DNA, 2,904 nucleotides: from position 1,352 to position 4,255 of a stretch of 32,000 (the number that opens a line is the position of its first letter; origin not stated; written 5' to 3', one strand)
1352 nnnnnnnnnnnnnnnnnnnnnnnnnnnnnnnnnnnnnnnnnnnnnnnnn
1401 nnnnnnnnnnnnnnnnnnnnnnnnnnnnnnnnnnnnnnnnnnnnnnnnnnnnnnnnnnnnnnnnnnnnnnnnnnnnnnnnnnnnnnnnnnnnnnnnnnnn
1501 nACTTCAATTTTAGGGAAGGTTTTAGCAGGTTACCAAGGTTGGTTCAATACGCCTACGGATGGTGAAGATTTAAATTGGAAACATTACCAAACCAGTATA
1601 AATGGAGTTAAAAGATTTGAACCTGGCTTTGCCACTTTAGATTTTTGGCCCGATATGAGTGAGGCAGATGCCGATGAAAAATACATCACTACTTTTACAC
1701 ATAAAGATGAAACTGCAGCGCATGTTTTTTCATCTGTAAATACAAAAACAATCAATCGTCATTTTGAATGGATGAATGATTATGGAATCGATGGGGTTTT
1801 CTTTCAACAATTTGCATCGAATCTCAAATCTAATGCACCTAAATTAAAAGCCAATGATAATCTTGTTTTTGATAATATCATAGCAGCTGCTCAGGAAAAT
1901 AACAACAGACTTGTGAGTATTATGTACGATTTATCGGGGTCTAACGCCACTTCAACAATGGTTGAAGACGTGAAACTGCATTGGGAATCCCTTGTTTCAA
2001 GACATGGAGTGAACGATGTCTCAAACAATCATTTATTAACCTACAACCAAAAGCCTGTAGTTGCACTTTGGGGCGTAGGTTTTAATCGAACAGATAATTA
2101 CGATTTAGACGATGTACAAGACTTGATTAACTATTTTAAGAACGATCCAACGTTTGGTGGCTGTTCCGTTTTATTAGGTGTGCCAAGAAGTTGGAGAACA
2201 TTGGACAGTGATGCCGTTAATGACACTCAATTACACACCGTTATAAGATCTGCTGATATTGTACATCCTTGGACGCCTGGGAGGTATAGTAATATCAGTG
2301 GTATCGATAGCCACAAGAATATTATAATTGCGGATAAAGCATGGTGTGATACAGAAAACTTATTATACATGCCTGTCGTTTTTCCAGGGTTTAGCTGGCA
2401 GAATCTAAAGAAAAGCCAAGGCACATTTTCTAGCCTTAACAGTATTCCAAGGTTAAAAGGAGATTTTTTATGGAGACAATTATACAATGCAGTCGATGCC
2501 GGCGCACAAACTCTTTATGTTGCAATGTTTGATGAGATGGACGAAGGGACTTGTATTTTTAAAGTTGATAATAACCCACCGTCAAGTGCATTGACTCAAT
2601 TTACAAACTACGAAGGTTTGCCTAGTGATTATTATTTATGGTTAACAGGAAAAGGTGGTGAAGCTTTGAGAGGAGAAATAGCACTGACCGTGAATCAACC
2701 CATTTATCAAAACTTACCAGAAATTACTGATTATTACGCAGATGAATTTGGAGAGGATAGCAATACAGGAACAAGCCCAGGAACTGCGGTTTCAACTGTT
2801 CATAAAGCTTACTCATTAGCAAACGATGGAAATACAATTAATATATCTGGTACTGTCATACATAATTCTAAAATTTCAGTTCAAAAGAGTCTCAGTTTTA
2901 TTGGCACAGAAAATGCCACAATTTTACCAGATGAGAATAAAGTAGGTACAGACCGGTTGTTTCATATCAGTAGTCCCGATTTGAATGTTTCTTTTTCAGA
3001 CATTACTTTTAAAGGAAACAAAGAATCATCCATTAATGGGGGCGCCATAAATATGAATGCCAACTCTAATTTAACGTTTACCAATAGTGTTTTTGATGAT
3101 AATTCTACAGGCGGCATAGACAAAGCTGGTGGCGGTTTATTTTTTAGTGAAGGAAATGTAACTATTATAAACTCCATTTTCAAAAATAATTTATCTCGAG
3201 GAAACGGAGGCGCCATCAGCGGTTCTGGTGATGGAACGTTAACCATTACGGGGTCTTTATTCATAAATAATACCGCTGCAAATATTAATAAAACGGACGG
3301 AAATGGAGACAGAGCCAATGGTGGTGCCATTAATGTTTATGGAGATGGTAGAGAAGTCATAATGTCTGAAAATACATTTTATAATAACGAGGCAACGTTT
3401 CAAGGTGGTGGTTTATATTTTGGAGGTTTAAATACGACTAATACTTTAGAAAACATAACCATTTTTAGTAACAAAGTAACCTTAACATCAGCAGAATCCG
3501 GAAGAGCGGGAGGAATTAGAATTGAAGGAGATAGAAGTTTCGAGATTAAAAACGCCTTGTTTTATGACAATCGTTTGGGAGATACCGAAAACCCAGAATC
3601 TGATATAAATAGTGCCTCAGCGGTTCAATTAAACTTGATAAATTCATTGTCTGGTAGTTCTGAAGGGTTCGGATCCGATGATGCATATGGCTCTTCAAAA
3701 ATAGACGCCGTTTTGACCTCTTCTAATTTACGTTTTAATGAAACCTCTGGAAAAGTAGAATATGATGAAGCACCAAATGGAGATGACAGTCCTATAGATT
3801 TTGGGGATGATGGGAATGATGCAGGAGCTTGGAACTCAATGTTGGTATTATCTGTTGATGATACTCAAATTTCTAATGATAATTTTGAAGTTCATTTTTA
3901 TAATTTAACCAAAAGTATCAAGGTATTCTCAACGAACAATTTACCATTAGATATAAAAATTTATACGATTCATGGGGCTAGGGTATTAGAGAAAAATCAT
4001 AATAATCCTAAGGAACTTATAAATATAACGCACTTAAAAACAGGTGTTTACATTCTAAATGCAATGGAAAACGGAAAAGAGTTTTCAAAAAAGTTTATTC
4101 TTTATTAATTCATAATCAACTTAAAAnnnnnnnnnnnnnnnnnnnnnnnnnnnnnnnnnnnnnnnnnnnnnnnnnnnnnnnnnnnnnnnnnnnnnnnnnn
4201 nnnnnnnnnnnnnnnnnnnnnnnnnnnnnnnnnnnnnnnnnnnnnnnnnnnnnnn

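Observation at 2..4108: Rosetta-stone fusion: sulfatase + GH99/71-like hydrolase + beta-helix on one T9SS-exported polypeptide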

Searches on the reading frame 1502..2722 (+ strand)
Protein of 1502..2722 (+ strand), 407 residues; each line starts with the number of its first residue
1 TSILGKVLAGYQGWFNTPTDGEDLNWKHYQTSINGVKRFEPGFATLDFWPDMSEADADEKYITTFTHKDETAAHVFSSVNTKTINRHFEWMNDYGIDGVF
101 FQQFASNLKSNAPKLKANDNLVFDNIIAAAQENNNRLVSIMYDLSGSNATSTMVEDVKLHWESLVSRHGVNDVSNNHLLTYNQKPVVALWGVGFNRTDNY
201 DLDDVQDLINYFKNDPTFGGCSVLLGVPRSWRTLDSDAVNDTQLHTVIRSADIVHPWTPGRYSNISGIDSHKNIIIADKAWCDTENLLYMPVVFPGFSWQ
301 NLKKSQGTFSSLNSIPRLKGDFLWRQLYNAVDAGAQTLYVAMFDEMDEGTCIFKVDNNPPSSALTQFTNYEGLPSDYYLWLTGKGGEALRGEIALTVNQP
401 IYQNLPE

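Call 8: search_solved_structures(query=window:1502-2722:+, max_evalue=1, show_alignments=2)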
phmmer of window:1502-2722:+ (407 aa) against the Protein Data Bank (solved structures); distinct sequences matched with E-value up to 1: 2.
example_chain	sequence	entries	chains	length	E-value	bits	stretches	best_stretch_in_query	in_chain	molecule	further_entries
6zdc_A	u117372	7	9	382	0.0011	21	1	269-392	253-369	Glycoprotein endo-alpha-1,2-mannosidase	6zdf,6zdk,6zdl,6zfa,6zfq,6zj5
6zfn_AAA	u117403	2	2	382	0.003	19.7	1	269-392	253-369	Glycoprotein endo-alpha-1,2-mannosidase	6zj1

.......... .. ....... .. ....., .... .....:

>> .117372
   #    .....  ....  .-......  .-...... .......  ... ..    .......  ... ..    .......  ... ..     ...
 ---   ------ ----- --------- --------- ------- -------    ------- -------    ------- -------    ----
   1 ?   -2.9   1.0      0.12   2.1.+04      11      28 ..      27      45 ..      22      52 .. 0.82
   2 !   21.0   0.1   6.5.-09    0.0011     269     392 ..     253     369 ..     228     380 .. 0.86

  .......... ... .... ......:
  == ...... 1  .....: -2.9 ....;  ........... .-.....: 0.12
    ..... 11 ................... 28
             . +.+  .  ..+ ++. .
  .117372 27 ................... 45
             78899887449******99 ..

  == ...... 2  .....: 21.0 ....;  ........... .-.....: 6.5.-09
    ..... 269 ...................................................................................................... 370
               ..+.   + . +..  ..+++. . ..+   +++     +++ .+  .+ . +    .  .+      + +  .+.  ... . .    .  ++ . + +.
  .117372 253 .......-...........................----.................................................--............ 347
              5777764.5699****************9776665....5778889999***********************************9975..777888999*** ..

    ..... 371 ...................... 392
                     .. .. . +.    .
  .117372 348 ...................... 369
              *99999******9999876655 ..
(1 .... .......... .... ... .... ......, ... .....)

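Call 21: find_homologous_proteins(query=window:1502-2722:+, max_evalue=0.00001)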
Query window:1502-2722:+ (407 aa): 7990 proteins with E <= 0.00001 among 8000 candidates; the best 120 are listed.
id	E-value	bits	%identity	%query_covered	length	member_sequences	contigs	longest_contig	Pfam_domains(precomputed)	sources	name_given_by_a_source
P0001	1.9e-202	691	73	99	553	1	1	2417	PF16317.12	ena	-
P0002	5.5e-159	548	61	99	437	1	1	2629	PF16317.12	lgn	-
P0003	2.2e-155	536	59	99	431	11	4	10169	PF16317.12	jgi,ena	jgi:hypothetical protein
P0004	1.3e-154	533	58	99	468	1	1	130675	PF16317.12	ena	-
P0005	4.4e-154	531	59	99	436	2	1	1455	PF16317.12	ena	-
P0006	2.1e-153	529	58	99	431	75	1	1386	PF16317.12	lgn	-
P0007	5.4e-153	528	59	99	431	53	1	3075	PF16317.12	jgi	jgi:hypothetical protein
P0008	3.7e-152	525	59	99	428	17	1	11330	PF16317.12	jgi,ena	-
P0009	4.0e-152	525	57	99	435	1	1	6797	PF16317.12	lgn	-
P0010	6.4e-152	524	56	99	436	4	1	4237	PF16317.12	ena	-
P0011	7.1e-152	524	58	99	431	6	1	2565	PF16317.12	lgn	-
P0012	8.6e-152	524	57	99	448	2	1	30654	PF16317.12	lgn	-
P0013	2.6e-151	522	57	99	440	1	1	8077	PF16317.12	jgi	-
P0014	5.2e-151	521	58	99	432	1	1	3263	PF16317.12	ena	-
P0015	1.5e-150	520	56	99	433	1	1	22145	PF16317.12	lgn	-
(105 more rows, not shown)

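Call 65: predict_structure(alignment_id=A2)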
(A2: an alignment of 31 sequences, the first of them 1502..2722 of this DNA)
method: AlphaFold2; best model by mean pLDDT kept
length: 407 residues; sequences in the alignment: 31
mean_pLDDT: 89.9   pTM: 0.91
mean pLDDT of the five models: 89.9, 88.1, 87.5, 85.6, 84.3
residues with pLDDT >= 90: 261; 70-90: 125; 50-70: 20; < 50: 1
segments of 3 or more residues with pLDDT < 50: none
pLDDT, mean of each block of 10 residues (from residue 1): 96 84 84 85 88 93 93 92 94 95 88 88 94 94 82 90 96 95 97 77 94 98 95 91 96 85 86 95 98 85 79 85 95 97 71 83 84 92 97 97 68
secondary structure, 60 per line:
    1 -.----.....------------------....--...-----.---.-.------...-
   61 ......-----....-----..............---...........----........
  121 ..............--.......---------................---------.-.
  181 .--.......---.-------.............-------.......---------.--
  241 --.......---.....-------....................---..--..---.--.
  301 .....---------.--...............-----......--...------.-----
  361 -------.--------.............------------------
elements in order: E7-11 E30-33 E36-38 E61-66 E72-75 H81-94 E98-104 H105-108 H113-134 E137-143 H153-168 E184-190 H202-214 E222-228 H243-249 E253-257 H265-284 H300-305 H318-332 E338-343 H377-389

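Call 68: fold_search(model_id=the predicted structure, library=pdb)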
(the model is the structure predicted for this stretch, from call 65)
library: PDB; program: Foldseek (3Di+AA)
matches with E <= 10: 1401; with E <= 0.001: 78
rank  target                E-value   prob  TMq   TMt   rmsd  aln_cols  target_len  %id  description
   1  6zj6                  1.5e-16  1.00  0.68  0.76   4.7       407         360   14  Structure of the GH99 endo-alpha-mannanase from Bacteroides xylanisolvens in complex with cyclohexylmethyl-Glc-1,3-isofa (released 2020-11-18)
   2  4acz_B                2.6e-16  1.00  0.65  0.76   4.9       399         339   14  Structure of the GH99 endo-alpha-mannosidase from Bacteroides thetaiotaomicron (released 2012-02-01)
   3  6zfn_AAA              3.7e-16  1.00  0.65  0.74   7.0       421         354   14  Structure of an inactive E404Q variant of the catalytic domain of human endo-alpha-mannosidase MANEA in complex with (released 2020-11-18)
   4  4acy_A                4.4e-16  1.00  0.62  0.73   5.9       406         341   14  Selenomethionine derivative of the GH99 endo-alpha-mannosidase from Bacteroides thetaiotaomicron (released 2012-02-01)
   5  4ad5_A                5.3e-16  1.00  0.66  0.76   4.5       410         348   13  Structure of the GH99 endo-alpha-mannosidase from Bacteroides xylanisolvens in complex with glucose-1,3-deoxymannojiri (released 2012-02-01)
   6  6zfq                  5.6e-16  1.00  0.66  0.76   4.7       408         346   15  Structure of the catalytic domain of human endo-alpha-mannosidase MANEA in complex with bis-tris (released 2020-11-18)
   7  5m03_A                6.3e-16  1.00  0.66  0.76   4.4       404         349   14  Structure of the GH99 endo-alpha-mannanase from Bacteroides xylanisolvens in complex with mannose-alpha-1,3-noeuromyci (released 2017-01-11)
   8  4ad0_B                7.5e-16  1.00  0.62  0.76   4.8       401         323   14  Structure of the GH99 endo-alpha-mannosidase from Bacteriodes thetaiotaomicron in complex with BIS-TRIS-Propane (released 2012-02-01)
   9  6zdf_C                8.5e-16  1.00  0.65  0.72   5.2       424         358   15  Structure of the catalytic domain of human endo-alpha-mannosidase MANEA in complex with HEPES (released 2020-11-18)
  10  6hmh_A                9.0e-16  1.00  0.65  0.76   4.6       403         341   13  Structure of the GH99 endo-alpha-mannanase from Bacteroides xylanisolvens in complex with alpha-Glc-1,3-(1,2-anhydro-c (released 2018-09-26)
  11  6fwq_A                1.1e-15  1.00  0.64  0.75   4.8       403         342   13  Structure of an E333Q variant of the GH99 endo-alpha-mannanase from Bacteroides xylanisolvens in complex with alpha-1, (released 2019-09-18)
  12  4ad1                  1.3e-15  1.00  0.68  0.78   4.0       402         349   14  Structure of the GH99 endo-alpha-mannosidase from Bacteroides xylanisolvens (released 2012-02-01)
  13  5mel                  1.4e-15  1.00  0.66  0.76   4.4       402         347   13  Structure of an E333Q variant of the GH99 endo-alpha-mannanase from Bacteroides xylanisolvens in complex with Glc-alpha- (released 2017-01-11)
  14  6far                  1.5e-15  1.00  0.66  0.77   4.4       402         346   13  Structure of the GH99 endo-alpha-mannanase from Bacteroides xylanisolvens in complex with mannose-alpha-1,3-mannoimidazo (released 2018-03-21)
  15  5m3w_A                1.5e-15  1.00  0.65  0.75   4.3       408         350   13  Structure of the GH99 endo-alpha-mannanase from Bacteroides xylanisolvens in complex with mannose-alpha-1,3-1,2-dideox (released 2017-01-11)
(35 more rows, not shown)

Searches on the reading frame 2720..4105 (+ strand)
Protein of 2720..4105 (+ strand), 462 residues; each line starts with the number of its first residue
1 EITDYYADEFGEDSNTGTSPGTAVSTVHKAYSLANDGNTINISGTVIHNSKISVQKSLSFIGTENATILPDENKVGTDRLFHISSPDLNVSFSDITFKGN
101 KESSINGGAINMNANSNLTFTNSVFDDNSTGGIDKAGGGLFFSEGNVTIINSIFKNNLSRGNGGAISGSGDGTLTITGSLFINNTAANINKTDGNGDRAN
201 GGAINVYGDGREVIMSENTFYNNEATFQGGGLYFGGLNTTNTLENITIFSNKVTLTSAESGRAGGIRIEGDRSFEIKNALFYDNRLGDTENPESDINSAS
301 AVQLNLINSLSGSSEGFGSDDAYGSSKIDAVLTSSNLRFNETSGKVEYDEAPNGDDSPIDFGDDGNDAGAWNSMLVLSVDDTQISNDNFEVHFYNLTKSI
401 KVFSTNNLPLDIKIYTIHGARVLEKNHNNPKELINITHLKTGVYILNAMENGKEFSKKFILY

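Call 10: search_solved_structures(query=window:2720-4105:+, max_evalue=1)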
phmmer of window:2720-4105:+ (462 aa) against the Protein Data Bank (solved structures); distinct sequences matched with E-value up to 1: 3.
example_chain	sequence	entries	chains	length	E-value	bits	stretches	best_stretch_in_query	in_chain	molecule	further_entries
8glk_D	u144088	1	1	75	0.0022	20.3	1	405-461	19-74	Endonuclease I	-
8glj_D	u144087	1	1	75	0.22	13.7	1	393-446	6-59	Por secretion system C-terminal sorting domain-containing protein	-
8qb1_A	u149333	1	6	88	0.94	11.6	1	398-460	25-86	Mirolase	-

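Call 45: find_homologous_proteins(query=window:2720-4105:+, max_evalue=0.00001)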
Query window:2720-4105:+ (462 aa): 113 proteins with E <= 0.00001 among 8000 candidates.
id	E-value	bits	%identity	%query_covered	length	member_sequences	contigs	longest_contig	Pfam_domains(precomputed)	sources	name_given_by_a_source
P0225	4.2e-293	990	100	100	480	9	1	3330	PF13229.13,PF18962.8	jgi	-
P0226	3.4e-272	921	92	100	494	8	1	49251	PF18962.8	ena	-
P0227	3.2e-260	882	88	100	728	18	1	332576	PF16402.13,PF18962.8,PF16317.12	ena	-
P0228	4.6e-217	739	76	100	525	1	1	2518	PF13229.13,PF18962.8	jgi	-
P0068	5.3e-214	729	74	100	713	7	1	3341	PF13229.13,PF18962.8,PF16317.12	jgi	jgi:predicted outer membrane repeat protein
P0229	3.2e-207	707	73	100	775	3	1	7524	PF16317.12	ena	-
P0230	2.8e-196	671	69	100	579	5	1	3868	PF02415.24,PF18962.8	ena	-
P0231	8.9e-181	620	89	70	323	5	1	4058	PF18962.8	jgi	jgi:predicted outer membrane repeat protein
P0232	2.6e-148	513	69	76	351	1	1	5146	PF18962.8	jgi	jgi:predicted outer membrane repeat protein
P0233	1.2e-142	494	85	57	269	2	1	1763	PF18962.8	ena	-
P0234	1.3e-138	481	88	56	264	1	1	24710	-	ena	-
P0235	1.4e-134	468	71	70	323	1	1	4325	PF18962.8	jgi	-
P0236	8.5e-128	445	83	55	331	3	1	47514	PF13229.13,PF02415.24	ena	-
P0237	3.9e-86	308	56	61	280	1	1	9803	PF18962.8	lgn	-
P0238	3.3e-75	272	39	99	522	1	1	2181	PF02415.24,PF18962.8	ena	-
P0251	5.5e-60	222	36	100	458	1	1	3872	PF18962.8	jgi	jgi:hypothetical protein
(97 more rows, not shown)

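Call 64: predict_structure(alignment_id=A1)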
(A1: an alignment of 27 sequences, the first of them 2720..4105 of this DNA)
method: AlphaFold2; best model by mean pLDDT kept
length: 462 residues; sequences in the alignment: 27
mean_pLDDT: 78.9   pTM: 0.78
mean pLDDT of the five models: 78.9, 77.7, 77.0, 76.5, 76.2
residues with pLDDT >= 90: 167; 70-90: 171; 50-70: 88; < 50: 36
segments of 3 or more residues with pLDDT < 50: 192-196, 354-356, 363-386
pLDDT, mean of each block of 10 residues (from residue 1): 85 92 93 95 89 94 91 69 95 95 79 95 94 79 95 95 92 94 87 60 89 92 91 83 88 77 86 83 74 78 79 69 55 65 68 51 42 34 52 73 79 66 79 80 70 64 56
secondary structure, 60 per line:
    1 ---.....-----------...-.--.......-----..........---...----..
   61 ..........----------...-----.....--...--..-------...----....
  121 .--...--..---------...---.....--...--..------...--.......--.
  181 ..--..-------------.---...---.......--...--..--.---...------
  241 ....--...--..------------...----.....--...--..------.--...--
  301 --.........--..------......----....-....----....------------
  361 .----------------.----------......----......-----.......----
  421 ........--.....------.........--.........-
elements in order: E4-8 H27-33 E39-48 E52-54 E59-70 E81-83 E89-93 E96-98 E110-112 E117-121 E124-126 E140-142 E146-150 E153-155 E166-168 E171-177 E180-182 E204-206 E210-216 E219-221 E232-234 E241-244 E247-249 E266-268 E273-277 E280-282 E296-298 E303-311 E322-327 E337-340 E345-348 E389-394 E399-404 E410-416 E421-428 E431-435 E442-450 E453-461

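Call 69: fold_search(model_id=the predicted structure, library=pdb)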
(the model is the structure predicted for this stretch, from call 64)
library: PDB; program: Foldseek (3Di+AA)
matches with E <= 10: 1228; with E <= 0.001: 9
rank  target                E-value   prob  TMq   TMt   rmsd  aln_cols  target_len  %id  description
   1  1ru4                  1.3e-04  1.00  0.35  0.40   8.9       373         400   15  Crystal structure of pectate lyase Pel9A (released 2004-04-13)
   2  2vfn                  2.2e-04  0.94  0.21  0.19  22.3       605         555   12  Low Temperature Structure of P22 Tailspike Protein Fragment (109-666), Mutant V125A (released 2008-12-16)
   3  9cdv_B                2.3e-04  1.00  0.35  0.37   9.4       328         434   19  Crystal Structure of Rhombotarget A (released 2025-07-02)
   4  2xc1_A                2.4e-04  0.90  0.19  0.15  22.4       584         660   11  Full-length Tailspike Protein Mutant Y108W of Bacteriophage P22 (released 2011-05-04)
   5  9cdu_C                4.1e-04  1.00  0.35  0.37  10.9       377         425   17  Crystal Structure of Rhombotarget A-peptide Complex (released 2025-07-02)
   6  2vfo                  4.1e-04  0.90  0.20  0.18  22.7       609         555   11  Low Temperature Structure of P22 Tailspike Protein Fragment (109-666), Mutant V125L (released 2008-12-16)
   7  2vfm                  5.1e-04  0.92  0.21  0.19  21.9       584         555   12  Low Temperature Structure of P22 Tailspike Protein Fragment (109-666) (released 2008-12-16)
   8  9cdv_A                5.9e-04  1.00  0.38  0.38   9.8       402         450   17  Crystal Structure of Rhombotarget A (released 2025-07-02)
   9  9ozl_B                6.8e-04  1.00  0.28  0.35  10.8       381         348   14  Crystal structure of the polysaccharide lyase RbmB from Vibrio cholerae (released 2026-03-11)
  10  9cdu_A                1.7e-03  1.00  0.41  0.43   8.5       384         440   19  Crystal Structure of Rhombotarget A-peptide Complex (released 2025-07-02)
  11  9rkv_M                2.1e-03  0.98  0.29  0.24  31.2       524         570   10  Agrobacterium phage 7-7-1 tail fibers (released 2025-12-10)
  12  8glk_D                2.2e-03  1.00  0.14  0.77   1.8        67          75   25  The Type 9 Secretion System dGldL peak II, NucA substrate bound complex (released 2024-01-31)
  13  6k0m                  2.3e-03  0.97  0.23  0.20  12.0       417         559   13  Catalytic domain of GH87 alpha-1,3-glucanase from Paenibacillus glycanilyticus FH11 (released 2019-12-25)
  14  2ntb_A                2.5e-03  1.00  0.32  0.42  10.2       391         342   12  Crystal structure of pectin methylesterase in complex with hexasaccharide V (released 2007-09-18)
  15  4g5a_A                2.6e-03  1.00  0.15  0.63  10.8        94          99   13  Crystal structure of a putative member of duf 3244 protein family (BT_1867) from Bacteroides thetaiotaomicron VPI-5482 (released 2012-09-19)
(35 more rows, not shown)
